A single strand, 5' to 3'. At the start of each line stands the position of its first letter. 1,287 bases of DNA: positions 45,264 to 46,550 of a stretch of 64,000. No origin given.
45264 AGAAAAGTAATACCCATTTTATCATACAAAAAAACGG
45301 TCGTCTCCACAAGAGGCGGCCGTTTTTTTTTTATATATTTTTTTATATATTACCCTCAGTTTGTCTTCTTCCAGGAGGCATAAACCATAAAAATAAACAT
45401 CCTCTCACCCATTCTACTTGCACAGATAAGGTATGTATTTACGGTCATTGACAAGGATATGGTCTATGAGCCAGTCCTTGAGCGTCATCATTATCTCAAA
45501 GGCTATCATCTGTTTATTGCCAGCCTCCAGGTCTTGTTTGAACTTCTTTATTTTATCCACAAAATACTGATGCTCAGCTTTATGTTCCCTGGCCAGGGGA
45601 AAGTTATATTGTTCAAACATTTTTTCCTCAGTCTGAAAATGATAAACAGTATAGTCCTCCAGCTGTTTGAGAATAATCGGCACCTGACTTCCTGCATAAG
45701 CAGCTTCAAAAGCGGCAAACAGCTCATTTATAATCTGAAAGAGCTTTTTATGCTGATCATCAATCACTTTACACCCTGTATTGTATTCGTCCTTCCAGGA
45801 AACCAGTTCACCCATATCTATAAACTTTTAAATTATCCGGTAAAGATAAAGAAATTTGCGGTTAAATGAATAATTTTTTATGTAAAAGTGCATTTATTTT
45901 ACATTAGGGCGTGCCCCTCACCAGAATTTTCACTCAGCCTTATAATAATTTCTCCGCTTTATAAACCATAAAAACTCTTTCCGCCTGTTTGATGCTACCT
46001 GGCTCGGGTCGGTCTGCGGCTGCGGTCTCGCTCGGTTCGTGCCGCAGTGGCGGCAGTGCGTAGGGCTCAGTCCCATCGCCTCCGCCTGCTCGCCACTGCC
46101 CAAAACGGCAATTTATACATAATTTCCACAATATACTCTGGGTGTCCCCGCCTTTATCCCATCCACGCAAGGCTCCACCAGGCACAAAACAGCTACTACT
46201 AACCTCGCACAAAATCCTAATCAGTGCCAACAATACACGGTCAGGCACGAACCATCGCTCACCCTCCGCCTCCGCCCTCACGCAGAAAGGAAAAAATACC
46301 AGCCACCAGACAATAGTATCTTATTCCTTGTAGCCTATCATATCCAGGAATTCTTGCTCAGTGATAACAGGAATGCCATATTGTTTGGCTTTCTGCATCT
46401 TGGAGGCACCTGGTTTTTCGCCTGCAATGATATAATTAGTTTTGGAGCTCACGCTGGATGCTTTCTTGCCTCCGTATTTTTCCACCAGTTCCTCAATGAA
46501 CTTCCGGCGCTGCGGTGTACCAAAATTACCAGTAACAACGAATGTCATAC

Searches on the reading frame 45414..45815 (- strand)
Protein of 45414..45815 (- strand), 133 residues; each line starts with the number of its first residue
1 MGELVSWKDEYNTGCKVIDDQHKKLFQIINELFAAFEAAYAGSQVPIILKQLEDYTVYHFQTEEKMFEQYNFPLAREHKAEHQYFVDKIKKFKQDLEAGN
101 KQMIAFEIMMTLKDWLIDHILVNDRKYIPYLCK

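Call 3: search_protein_families(library=pfam, proteins=[window:45414-45815:-], max_evalue=0.1)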
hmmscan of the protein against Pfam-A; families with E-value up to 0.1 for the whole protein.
window:45414-45815:- (133 aa): 3 families
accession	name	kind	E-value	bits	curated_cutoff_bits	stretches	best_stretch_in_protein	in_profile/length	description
PF01814.28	Hemerythrin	-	5.1e-16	59.7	25.3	1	16-131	4-127/127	Hemerythrin HHE cation binding domain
PF20870.2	FAM186A-B_N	-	0.0056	16.6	27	1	48-115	35-99/243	FAM186A/B, N-terminal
PF14643.11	DUF4455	-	0.009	15.1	30.4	1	4-103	243-341/469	Domain of unknown function (DUF4455)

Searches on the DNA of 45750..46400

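Call 84: search_rna_families(source=window, start=45750, end=46400, threshold=evalue, max_evalue=1)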
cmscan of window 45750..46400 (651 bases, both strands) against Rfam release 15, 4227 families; matches with E-value up to 1: 0.
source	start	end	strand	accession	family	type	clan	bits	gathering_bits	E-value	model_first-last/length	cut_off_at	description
